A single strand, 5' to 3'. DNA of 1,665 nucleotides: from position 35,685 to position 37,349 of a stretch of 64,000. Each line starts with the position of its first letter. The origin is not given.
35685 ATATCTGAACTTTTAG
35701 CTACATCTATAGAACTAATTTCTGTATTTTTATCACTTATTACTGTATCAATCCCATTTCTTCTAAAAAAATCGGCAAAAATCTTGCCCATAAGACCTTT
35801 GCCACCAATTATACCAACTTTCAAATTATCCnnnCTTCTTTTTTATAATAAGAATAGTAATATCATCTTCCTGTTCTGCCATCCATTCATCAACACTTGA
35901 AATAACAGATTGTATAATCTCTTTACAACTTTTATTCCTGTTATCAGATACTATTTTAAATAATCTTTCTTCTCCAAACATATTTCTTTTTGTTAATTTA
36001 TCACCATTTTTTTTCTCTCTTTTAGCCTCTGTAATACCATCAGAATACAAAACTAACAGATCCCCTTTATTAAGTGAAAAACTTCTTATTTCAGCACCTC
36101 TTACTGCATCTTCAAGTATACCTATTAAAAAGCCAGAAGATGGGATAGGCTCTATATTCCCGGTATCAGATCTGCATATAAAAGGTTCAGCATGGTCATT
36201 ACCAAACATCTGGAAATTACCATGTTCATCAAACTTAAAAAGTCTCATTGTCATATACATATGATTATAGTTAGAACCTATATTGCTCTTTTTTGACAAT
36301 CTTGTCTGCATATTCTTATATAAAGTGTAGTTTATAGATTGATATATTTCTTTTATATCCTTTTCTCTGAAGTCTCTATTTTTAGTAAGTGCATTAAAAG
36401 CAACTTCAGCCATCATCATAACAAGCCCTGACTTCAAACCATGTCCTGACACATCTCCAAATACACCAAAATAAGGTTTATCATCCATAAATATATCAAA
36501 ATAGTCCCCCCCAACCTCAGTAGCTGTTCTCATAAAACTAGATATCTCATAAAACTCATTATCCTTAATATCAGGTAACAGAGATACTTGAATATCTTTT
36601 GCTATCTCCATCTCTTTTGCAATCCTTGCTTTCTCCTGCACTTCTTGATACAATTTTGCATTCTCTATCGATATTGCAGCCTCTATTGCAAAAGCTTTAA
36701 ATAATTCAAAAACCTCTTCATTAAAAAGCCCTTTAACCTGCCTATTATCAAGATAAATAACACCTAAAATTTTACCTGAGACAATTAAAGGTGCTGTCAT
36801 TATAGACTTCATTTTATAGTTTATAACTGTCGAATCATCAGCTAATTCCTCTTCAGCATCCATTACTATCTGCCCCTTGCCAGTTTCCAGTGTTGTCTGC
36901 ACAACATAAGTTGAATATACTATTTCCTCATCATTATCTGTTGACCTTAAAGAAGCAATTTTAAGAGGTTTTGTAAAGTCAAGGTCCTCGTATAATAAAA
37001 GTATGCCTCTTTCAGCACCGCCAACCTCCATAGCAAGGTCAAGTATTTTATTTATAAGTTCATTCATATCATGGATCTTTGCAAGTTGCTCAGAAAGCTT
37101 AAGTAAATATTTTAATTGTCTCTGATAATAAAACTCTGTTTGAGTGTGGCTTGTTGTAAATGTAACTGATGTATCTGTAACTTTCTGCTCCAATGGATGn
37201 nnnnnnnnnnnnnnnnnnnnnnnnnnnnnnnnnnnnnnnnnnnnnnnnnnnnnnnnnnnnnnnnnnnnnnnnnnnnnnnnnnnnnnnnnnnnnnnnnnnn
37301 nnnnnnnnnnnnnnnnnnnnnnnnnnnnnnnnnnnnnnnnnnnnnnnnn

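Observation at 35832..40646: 1604-aa single-polypeptide kinase-NTPase-TPR-GAF-PP2C sensor, translationally coupled to tyrA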

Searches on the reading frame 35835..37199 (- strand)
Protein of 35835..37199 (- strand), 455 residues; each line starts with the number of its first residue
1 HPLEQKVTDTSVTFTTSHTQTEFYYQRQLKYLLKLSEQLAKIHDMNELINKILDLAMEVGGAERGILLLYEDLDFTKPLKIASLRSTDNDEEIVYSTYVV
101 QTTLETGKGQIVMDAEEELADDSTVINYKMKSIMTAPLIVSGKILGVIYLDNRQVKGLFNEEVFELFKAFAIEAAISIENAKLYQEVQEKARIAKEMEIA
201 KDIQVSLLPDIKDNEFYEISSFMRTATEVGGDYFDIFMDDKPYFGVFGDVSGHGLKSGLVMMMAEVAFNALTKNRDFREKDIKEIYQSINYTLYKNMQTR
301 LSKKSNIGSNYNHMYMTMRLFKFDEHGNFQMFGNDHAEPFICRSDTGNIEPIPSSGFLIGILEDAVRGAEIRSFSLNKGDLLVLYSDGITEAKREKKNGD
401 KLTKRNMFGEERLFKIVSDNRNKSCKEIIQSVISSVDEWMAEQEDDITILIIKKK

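Call 40: predict_structure(alignment_id=A1)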
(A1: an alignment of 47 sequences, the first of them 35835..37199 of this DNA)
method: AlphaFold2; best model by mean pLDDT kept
length: 455 residues; sequences in the alignment: 47
mean_pLDDT: 89.0   pTM: 0.73
mean pLDDT of the five models: 89.0, 88.5, 87.9, 87.3, 87.1
residues with pLDDT >= 90: 299; 70-90: 124; 50-70: 15; < 50: 17
segments of 3 or more residues with pLDDT < 50: 1-3, 5-18
pLDDT, mean of each block of 10 residues (from residue 1): 44 47 81 91 93 96 96 89 89 90 96 94 92 97 95 93 94 95 90 87 87 95 90 93 93 87 91 91 93 88 69 82 96 90 98 83 82 97 96 83 83 98 98 97 94 98
secondary structure, 60 per line:
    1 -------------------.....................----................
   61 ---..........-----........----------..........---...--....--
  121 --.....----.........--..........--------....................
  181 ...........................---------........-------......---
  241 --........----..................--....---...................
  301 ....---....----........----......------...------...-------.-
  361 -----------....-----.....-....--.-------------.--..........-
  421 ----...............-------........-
elements in order: H20-40 H45-60 E64-70 E79-86 H97-106 E110-112 H115-118 H123-127 E132-140 E143-152 H161-207 E217-224 E232-237 E243-250 H255-272 H275-278 H282-304 H308-311 E316-323 E328-333 E340-342 E349-351 E372-375 E381-385 H387-390 H410-419 H425-439 E447-454

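Call 43: fold_search(model_id=the predicted structure, library=pdb)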
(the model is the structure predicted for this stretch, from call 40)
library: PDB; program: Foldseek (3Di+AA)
matches with E <= 10: 910; with E <= 0.001: 459
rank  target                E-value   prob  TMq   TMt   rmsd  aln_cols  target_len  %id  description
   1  6k4e_B                2.3e-13  1.00  0.46  0.81   3.6       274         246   19  SiaA-PP2C domain of Pseudomonas aeruginosa (released 2019-06-26)
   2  6k4e_A                1.3e-12  1.00  0.46  0.82   3.5       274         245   18  SiaA-PP2C domain of Pseudomonas aeruginosa (released 2019-06-26)
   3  3ke6_A                9.2e-12  1.00  0.40  0.51   4.1       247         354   20  The crystal structure of the RsbU and RsbW domains of Rv1364c from Mycobacterium tuberculosis (released 2010-11-10)
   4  3es2_A                1.7e-11  1.00  0.41  0.79   4.4       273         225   19  Structure of the C-terminal phosphatase domain of P. aeruginonsa RssB (released 2009-10-20)
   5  3f79_F                3.1e-11  1.00  0.42  0.76   4.9       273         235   19  Structure of pseudo-centered cell crystal form of the C-terminal phosphatase domain of P. aeruginosa RssB (released 2009-11-24)
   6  3f79_D                3.4e-11  1.00  0.40  0.75   6.0       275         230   20  Structure of pseudo-centered cell crystal form of the C-terminal phosphatase domain of P. aeruginosa RssB (released 2009-11-24)
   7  3pu9_A                7.2e-11  1.00  0.39  0.71   4.5       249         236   16  Crystal structure of serine/threonine phosphatase Sphaerobacter thermophilus DSM 20745 (released 2010-12-22)
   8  3f7a_B                9.3e-11  1.00  0.45  0.53   7.4       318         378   18  Structure of Orthorhombic crystal form of Pseudomonas aeruginosa RssB (released 2009-11-24)
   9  3w40_A                1.3e-10  1.00  0.36  0.74   5.1       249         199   15  Crystal structure of RsbX in complex with magnesium in space group P1 (released 2014-01-22)
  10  3f79_C                1.4e-10  1.00  0.43  0.81   4.2       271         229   19  Structure of pseudo-centered cell crystal form of the C-terminal phosphatase domain of P. aeruginosa RssB (released 2009-11-24)
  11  3f79_B                1.4e-10  1.00  0.40  0.76   5.9       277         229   20  Structure of pseudo-centered cell crystal form of the C-terminal phosphatase domain of P. aeruginosa RssB (released 2009-11-24)
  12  3f79_E                2.4e-10  1.00  0.41  0.74   4.8       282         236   19  Structure of pseudo-centered cell crystal form of the C-terminal phosphatase domain of P. aeruginosa RssB (released 2009-11-24)
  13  5ucg_E                2.8e-10  1.00  0.37  0.49   5.6       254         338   18  Structure of the PP2C Phosphatase Domain and a Fragment of the Regulatory Domain of the Cell Fate Determinant SpoIIE f (released 2017-05-31)
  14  3ke6_B                3.0e-10  1.00  0.38  0.49   4.8       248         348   20  The crystal structure of the RsbU and RsbW domains of Rv1364c from Mycobacterium tuberculosis (released 2010-11-10)
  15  5ucg_B                3.0e-10  1.00  0.38  0.51  30.6       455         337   11  Structure of the PP2C Phosphatase Domain and a Fragment of the Regulatory Domain of the Cell Fate Determinant SpoIIE f (released 2017-05-31)
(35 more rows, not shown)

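Call 70: find_homologous_proteins(query=window:35835-37199:-, max_evalue=1e-10)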
Query window:35835-37199:- (455 aa): 550 proteins with E <= 1e-10 among 8000 candidates; the best 120 are listed.
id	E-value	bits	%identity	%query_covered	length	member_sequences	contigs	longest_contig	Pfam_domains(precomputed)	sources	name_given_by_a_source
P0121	1.5e-156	540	56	99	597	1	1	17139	PF13185.13,PF01590.33,PF13492.13,PF07228.18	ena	-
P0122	2.8e-138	480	53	93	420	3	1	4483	PF13185.13,PF01590.33,PF13492.13,PF07228.18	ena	-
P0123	2.4e-133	463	58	78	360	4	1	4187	PF13185.13,PF01590.33,PF13492.13,PF07228.18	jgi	jgi:sigma-B regulation protein RsbU (phosphoserine phosphatase)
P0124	3.1e-132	460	60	78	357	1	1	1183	PF13185.13,PF01590.33,PF13492.13,PF07228.18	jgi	jgi:serine phosphatase RsbU (regulator of sigma subunit)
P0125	2.3e-130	454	47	99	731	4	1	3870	PF13185.13,PF17874.8,PF01590.33,PF13492.13,PF11849.15,PF07228.18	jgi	jgi:serine phosphatase RsbU (regulator of sigma subunit)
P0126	1.3e-129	451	63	75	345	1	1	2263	PF13185.13,PF01590.33,PF13492.13,PF07228.18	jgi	jgi:sigma-B regulation protein RsbU (phosphoserine phosphatase)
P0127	4.8e-116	406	47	94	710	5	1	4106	PF13185.13,PF17874.8,PF01590.33,PF00515.35,PF13492.13,PF11849.15,PF07228.18,PF07719.24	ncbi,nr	ncbi:MAG: hypothetical protein CVV50_00755 [Spirochaetae bacterium HGW-Spirochaetae-6]|nr:MAG: hypot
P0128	4.8e-104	367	52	72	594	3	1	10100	PF13185.13,PF01590.33,PF07228.18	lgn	-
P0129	5.6e-102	360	57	65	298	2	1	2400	PF07228.18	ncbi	ncbi:MAG: hypothetical protein CVV50_02510, partial [Spirochaetae bacterium HGW-Spirochaetae-6]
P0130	1.1e-98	349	41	97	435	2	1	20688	PF13185.13,PF01590.33,PF07228.18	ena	-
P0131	5.7e-98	347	62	57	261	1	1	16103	PF07228.18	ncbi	-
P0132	1.3e-92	329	42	100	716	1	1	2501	PF13185.13,PF01590.33,PF13424.13,PF13492.13,PF13181.13,PF07228.18,PF07719.24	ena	-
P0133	5.5e-64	235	34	96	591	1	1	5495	PF13185.13,PF01590.33,PF13492.13,PF07228.18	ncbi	-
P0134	3.1e-56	209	33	94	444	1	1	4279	PF13185.13,PF01590.33,PF07228.18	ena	-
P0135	7.2e-56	208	33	100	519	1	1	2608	PF13185.13,PF01590.33,PF13492.13,PF07228.18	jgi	-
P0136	2.6e-53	200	32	93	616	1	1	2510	PF13185.13,PF01590.33,PF07228.18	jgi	jgi:serine phosphatase RsbU (regulator of sigma subunit)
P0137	3.6e-52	196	36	73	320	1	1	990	PF01590.33,PF07228.18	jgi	jgi:serine phosphatase RsbU (regulator of sigma subunit)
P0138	1.3e-50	191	33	98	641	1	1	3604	PF13185.13,PF01590.33,PF13424.13,PF13492.13,PF07228.18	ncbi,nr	ncbi:MAG: SpoIIE family protein phosphatase, partial [Spirochaetes bacterium]|nr:SpoIIE family prote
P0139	1.6e-49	187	32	88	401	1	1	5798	PF01590.33,PF07228.18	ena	-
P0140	2.4e-47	180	29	93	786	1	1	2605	PF13185.13,PF01590.33,PF07228.18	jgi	jgi:serine phosphatase RsbU (regulator of sigma subunit)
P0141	2.1e-44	171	30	90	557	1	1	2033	PF13185.13,PF01590.33,PF13492.13,PF07228.18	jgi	jgi:serine phosphatase RsbU (regulator of sigma subunit)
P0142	4.1e-44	170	34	77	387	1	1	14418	PF13185.13,PF01590.33,PF07228.18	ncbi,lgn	ncbi:MAG: hypothetical protein Fur0025_46340 [Oscillatoriaceae cyanobacterium]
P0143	5.6e-43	166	34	73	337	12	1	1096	PF13185.13,PF01590.33,PF07228.18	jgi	jgi:serine phosphatase RsbU (regulator of sigma subunit)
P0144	1.5e-42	164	32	94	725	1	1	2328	PF13185.13,PF01590.33,PF13492.13,PF07228.18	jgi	-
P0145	1.4e-41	161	28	94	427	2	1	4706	PF13185.13,PF01590.33,PF13492.13,PF07228.18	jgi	jgi:phosphoserine phosphatase RsbU/P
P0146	1.5e-41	161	27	89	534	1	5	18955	PF13185.13,PF01590.33,PF07228.18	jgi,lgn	jgi:serine phosphatase RsbU (regulator of sigma subunit)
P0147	2.0e-41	161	29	99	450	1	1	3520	PF13185.13,PF01590.33,PF13492.13,PF07228.18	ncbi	-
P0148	1.9e-40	157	29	90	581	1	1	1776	PF13185.13,PF01590.33,PF13492.13,PF07228.18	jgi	jgi:serine phosphatase RsbU (regulator of sigma subunit)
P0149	6.3e-40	156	30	88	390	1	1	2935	PF13185.13,PF01590.33,PF13492.13,PF07228.18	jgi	jgi:serine phosphatase RsbU (regulator of sigma subunit)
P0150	1.3e-39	155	29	97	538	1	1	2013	PF13185.13,PF01590.33,PF13492.13,PF07228.18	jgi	-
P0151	2.3e-39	154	31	88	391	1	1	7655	PF13185.13,PF01590.33,PF13492.13,PF07228.18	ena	-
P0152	6.3e-39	152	30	88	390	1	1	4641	PF01590.33,PF13492.13,PF07228.18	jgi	jgi:serine phosphatase RsbU (regulator of sigma subunit)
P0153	1.2e-38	151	30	88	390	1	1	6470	PF01590.33,PF13492.13,PF07228.18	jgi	-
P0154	1.4e-38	151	31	93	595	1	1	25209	PF13185.13,PF01590.33,PF07228.18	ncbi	ncbi:MAG: SpoIIE family protein phosphatase, partial [Actinomycetota bacterium]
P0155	2.0e-38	151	36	59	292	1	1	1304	PF07228.18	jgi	jgi:sigma-B regulation protein RsbU (phosphoserine phosphatase)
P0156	2.5e-38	150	30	99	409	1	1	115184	PF13492.13,PF07228.18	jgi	jgi:serine phosphatase RsbU (regulator of sigma subunit)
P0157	7.2e-38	149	29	94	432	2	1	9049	PF13185.13,PF01590.33,PF13492.13,PF07228.18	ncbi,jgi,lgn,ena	-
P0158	9.4e-38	149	29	96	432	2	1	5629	PF13185.13,PF01590.33,PF13492.13,PF07228.18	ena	-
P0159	5.7e-36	143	29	71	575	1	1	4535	PF13185.13,PF01590.33,PF13492.13,PF07228.18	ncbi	-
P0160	5.8e-36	143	38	59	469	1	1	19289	PF07228.18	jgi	jgi:serine phosphatase RsbU (regulator of sigma subunit)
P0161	9.2e-36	142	31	74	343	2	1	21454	PF01590.33,PF13492.13,PF07228.18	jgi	jgi:serine phosphatase RsbU (regulator of sigma subunit)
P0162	1.3e-35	142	36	60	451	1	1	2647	PF08447.19,PF00989.32,PF07228.18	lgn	-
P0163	5.5e-35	139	28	96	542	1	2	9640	PF13185.13,PF00498.32,PF01590.33,PF16697.11,PF13492.13,PF07228.18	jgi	jgi:sigma-B regulation protein RsbU (phosphoserine phosphatase)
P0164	6.3e-35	139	31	71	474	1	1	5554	PF07228.18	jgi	jgi:serine phosphatase RsbU (regulator of sigma subunit)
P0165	7.1e-35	139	36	61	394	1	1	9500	PF00672.31,PF07228.18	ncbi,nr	ncbi:MAG: PP2C family protein-serine/threonine phosphatase, partial [Myxococcales bacterium]|nr:PP2C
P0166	7.1e-35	139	29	94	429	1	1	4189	PF13185.13,PF01590.33,PF13492.13,PF07228.18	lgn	-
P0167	8.5e-35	139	29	98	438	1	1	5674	PF13185.13,PF01590.33,PF13492.13,PF07228.18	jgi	jgi:serine phosphatase RsbU (regulator of sigma subunit)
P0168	9.2e-35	139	28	90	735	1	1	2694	PF13185.13,PF01590.33,PF13492.13,PF07228.18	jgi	jgi:serine phosphatase RsbU (regulator of sigma subunit)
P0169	9.5e-35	139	32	72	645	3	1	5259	PF13185.13,PF01590.33,PF07694.18,PF13492.13,PF07228.18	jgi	-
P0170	1.1e-34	139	29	98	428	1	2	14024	PF13185.13,PF01590.33,PF13492.13,PF07228.18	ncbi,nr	ncbi:MAG: SpoIIE family protein phosphatase [Planctomycetota bacterium]|nr:SpoIIE family protein pho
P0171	1.4e-34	138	28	91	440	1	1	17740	PF13185.13,PF01590.33,PF13492.13,PF07228.18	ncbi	-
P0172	2.4e-34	137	29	94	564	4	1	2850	PF13185.13,PF01590.33,PF13492.13,PF07228.18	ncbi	-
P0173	3.1e-34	137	29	94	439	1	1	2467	PF13185.13,PF01590.33,PF13492.13,PF07228.18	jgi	jgi:sigma-B regulation protein RsbU (phosphoserine phosphatase)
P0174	3.2e-34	137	29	94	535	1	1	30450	PF13185.13,PF00498.32,PF01590.33,PF16697.11,PF13492.13,PF07228.18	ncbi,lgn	ncbi:MAG: SpoIIE family protein phosphatase [bacterium]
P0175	4.3e-34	137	28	96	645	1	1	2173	PF13185.13,PF01590.33,PF07694.18,PF13492.13,PF07228.18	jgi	jgi:serine phosphatase RsbU (regulator of sigma subunit)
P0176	4.9e-34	136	34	66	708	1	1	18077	PF08447.19,PF13426.14,PF13188.14,PF13185.13,PF01590.33,PF13492.13,PF00989.32,PF07228.18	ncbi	-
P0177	9.0e-34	135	35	59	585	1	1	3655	PF07228.18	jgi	jgi:serine phosphatase RsbU (regulator of sigma subunit)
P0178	1.1e-33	135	29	94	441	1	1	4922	PF13185.13,PF01590.33,PF13492.13,PF07228.18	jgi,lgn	jgi:sigma-B regulation protein RsbU (phosphoserine phosphatase)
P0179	1.2e-33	135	32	71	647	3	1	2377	PF13377.13,PF07228.18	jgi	jgi:serine phosphatase RsbU (regulator of sigma subunit)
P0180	1.7e-33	135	30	79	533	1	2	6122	PF13185.13,PF01590.33,PF13492.13,PF07228.18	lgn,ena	-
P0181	3.5e-33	134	31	71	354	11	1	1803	PF07228.18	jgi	jgi:sigma-B regulation protein RsbU (phosphoserine phosphatase)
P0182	8.5e-33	132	28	94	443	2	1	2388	PF13185.13,PF01590.33,PF13492.13,PF07228.18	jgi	-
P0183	1.9e-32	131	29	89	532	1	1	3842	PF13185.13,PF01590.33,PF13492.13,PF00072.31,PF07228.18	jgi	-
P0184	1.9e-32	131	36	58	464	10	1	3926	PF07228.18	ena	-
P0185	2.0e-32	131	33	63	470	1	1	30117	PF08447.19,PF13426.14,PF13188.14,PF00989.32,PF07228.18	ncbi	-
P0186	2.2e-32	131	34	61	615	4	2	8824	PF08447.19,PF13426.14,PF13188.14,PF00989.32,PF07228.18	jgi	-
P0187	3.4e-32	130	26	94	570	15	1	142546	PF00498.32,PF16697.11,PF07228.18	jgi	-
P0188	5.8e-32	130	26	94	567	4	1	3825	PF00498.32,PF16697.11,PF07228.18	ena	-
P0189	6.5e-32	129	26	94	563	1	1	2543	PF00498.32,PF16697.11,PF07228.18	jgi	jgi:serine phosphatase RsbU (regulator of sigma subunit)/pSer/pThr/pTyr-binding forkhead associated 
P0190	8.2e-32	129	27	96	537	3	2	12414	PF13185.13,PF00498.32,PF01590.33,PF16697.11,PF13492.13,PF07228.18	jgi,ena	-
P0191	1.0e-31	129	34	60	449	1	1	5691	PF08447.19,PF07228.18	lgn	-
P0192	1.3e-31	128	28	94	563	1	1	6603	PF13185.13,PF01590.33,PF13492.13,PF07228.18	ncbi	-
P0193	1.3e-31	128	28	94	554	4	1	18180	PF00498.32,PF16697.11,PF07228.18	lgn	-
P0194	1.6e-31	128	33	64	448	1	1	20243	PF20968.4,PF07228.18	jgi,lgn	jgi:serine phosphatase RsbU (regulator of sigma subunit)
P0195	1.8e-31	128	29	74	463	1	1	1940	PF07228.18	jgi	jgi:phosphoserine phosphatase RsbU/P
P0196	1.9e-31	128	31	71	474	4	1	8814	PF07228.18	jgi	jgi:serine phosphatase RsbU (regulator of sigma subunit)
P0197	2.0e-31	128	28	93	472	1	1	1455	PF13185.13,PF01590.33,PF07228.18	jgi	jgi:serine phosphatase RsbU (regulator of sigma subunit)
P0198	2.1e-31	128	34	59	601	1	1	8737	PF00672.31,PF14827.13,PF07228.18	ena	-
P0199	2.3e-31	128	30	72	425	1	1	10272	PF13185.13,PF01590.33,PF13492.13,PF07228.18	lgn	-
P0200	2.5e-31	127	35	60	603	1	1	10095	PF00672.31,PF07228.18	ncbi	ncbi:MAG: PP2C family protein-serine/threonine phosphatase [Nannocystaceae bacterium]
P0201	2.6e-31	127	28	94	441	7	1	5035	PF13185.13,PF01590.33,PF13492.13,PF07228.18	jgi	-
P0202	2.7e-31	127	31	71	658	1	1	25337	PF13377.13,PF07228.18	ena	-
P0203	3.9e-31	127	31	59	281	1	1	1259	PF07228.18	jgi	jgi:phosphoserine phosphatase RsbU/P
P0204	4.1e-31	127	33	70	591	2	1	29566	PF13185.13,PF01590.33,PF13492.13,PF07228.18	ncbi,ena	-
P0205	4.2e-31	127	28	94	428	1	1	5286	PF13185.13,PF01590.33,PF13492.13,PF07228.18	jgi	jgi:phosphoserine phosphatase RsbU/P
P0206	4.9e-31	126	34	58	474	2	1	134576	PF07228.18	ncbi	-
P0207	5.7e-31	126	34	68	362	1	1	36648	PF07228.18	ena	-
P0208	6.2e-31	126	33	59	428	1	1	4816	PF08448.17,PF07228.18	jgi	jgi:serine phosphatase RsbU (regulator of sigma subunit)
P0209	6.4e-31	126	32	60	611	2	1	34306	PF08447.19,PF13426.14,PF00989.32,PF07228.18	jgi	-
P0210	6.4e-31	126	28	71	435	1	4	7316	PF13185.13,PF01590.33,PF13492.13,PF07228.18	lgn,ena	-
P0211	6.5e-31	126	27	94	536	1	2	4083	PF13185.13,PF00498.32,PF01590.33,PF16697.11,PF13492.13,PF07228.18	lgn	-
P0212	7.3e-31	126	33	61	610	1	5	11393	PF08447.19,PF13426.14,PF00989.32,PF07228.18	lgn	-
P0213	7.7e-31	126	28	86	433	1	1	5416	PF13185.13,PF01590.33,PF13492.13,PF07228.18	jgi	-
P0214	8.1e-31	126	30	71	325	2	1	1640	PF07228.18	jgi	jgi:sigma-B regulation protein RsbU (phosphoserine phosphatase)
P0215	1.0e-30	125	32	63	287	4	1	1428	PF07228.18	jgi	jgi:sigma-B regulation protein RsbU (phosphoserine phosphatase)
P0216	1.2e-30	125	27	94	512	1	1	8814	PF13185.13,PF00498.32,PF01590.33,PF16697.11,PF13492.13,PF07228.18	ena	-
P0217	2.4e-30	124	27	94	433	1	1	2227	PF13185.13,PF01590.33,PF13492.13,PF07228.18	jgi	jgi:phosphoserine phosphatase RsbU/P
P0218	3.7e-30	124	30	71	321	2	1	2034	PF07228.18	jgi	jgi:sigma-B regulation protein RsbU (phosphoserine phosphatase)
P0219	4.0e-30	123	27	98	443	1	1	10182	PF13185.13,PF01590.33,PF13492.13,PF07228.18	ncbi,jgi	-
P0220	4.1e-30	123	28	82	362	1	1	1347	PF13185.13,PF01590.33,PF13492.13,PF07228.18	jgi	jgi:sigma-B regulation protein RsbU (phosphoserine phosphatase)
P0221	4.7e-30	123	32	64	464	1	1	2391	PF07228.18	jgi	jgi:serine phosphatase RsbU (regulator of sigma subunit)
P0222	5.1e-30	123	33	61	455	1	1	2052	PF08447.19,PF13426.14,PF13188.14,PF00989.32,PF07228.18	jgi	jgi:PAS domain S-box-containing protein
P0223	6.1e-30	123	35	54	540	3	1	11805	PF00672.31,PF07228.18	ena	-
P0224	6.4e-30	123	31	59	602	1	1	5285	PF00672.31,PF07228.18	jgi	jgi:sigma-B regulation protein RsbU (phosphoserine phosphatase)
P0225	8.2e-30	122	29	94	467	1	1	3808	PF13185.13,PF01590.33,PF13492.13,PF07228.18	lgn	-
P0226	8.9e-30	122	33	61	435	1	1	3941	PF08447.19,PF00989.32,PF07228.18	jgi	jgi:PAS domain S-box-containing protein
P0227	1.2e-29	122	31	60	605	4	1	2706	PF00672.31,PF07228.18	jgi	jgi:sigma-B regulation protein RsbU (phosphoserine phosphatase)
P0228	1.2e-29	122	27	94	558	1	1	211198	PF00498.32,PF01590.33,PF16697.11,PF13492.13,PF07228.18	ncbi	-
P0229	1.4e-29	122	26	72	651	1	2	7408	PF13185.13,PF01590.33,PF13492.13,PF07228.18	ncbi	ncbi:MAG TPA: SpoIIE family protein phosphatase [Acidobacteriaceae bacterium]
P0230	1.5e-29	122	27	94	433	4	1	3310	PF13185.13,PF01590.33,PF13492.13,PF07228.18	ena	-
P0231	1.5e-29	122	27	98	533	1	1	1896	PF13185.13,PF00498.32,PF01590.33,PF16697.11,PF13492.13,PF07228.18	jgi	jgi:sigma-B regulation protein RsbU (phosphoserine phosphatase)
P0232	1.9e-29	121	27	94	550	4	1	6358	PF13185.13,PF00498.32,PF01590.33,PF16697.11,PF07228.18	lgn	-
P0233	2.0e-29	121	34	61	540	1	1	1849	PF07228.18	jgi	jgi:serine phosphatase RsbU (regulator of sigma subunit)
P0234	2.3e-29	121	33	60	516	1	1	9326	PF08447.19,PF13426.14,PF00989.32,PF07228.18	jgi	jgi:PAS domain S-box-containing protein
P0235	2.6e-29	121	34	71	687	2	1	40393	PF07228.18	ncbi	-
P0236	3.2e-29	120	27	94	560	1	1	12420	PF13185.13,PF00498.32,PF01590.33,PF16697.11,PF13492.13,PF07228.18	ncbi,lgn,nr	ncbi:MAG: SpoIIE family protein phosphatase [Candidatus Sumerlaeota bacterium]|nr:SpoIIE family prot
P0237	3.3e-29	120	32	59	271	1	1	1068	PF07228.18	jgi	jgi:sigma-B regulation protein RsbU (phosphoserine phosphatase)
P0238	3.7e-29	120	32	67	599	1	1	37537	PF00672.31,PF07228.18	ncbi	-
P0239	4.2e-29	120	30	72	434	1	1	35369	PF13185.13,PF01590.33,PF13492.13,PF07228.18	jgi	jgi:serine phosphatase RsbU (regulator of sigma subunit)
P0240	4.6e-29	120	32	58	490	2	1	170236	PF00672.31,PF07228.18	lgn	-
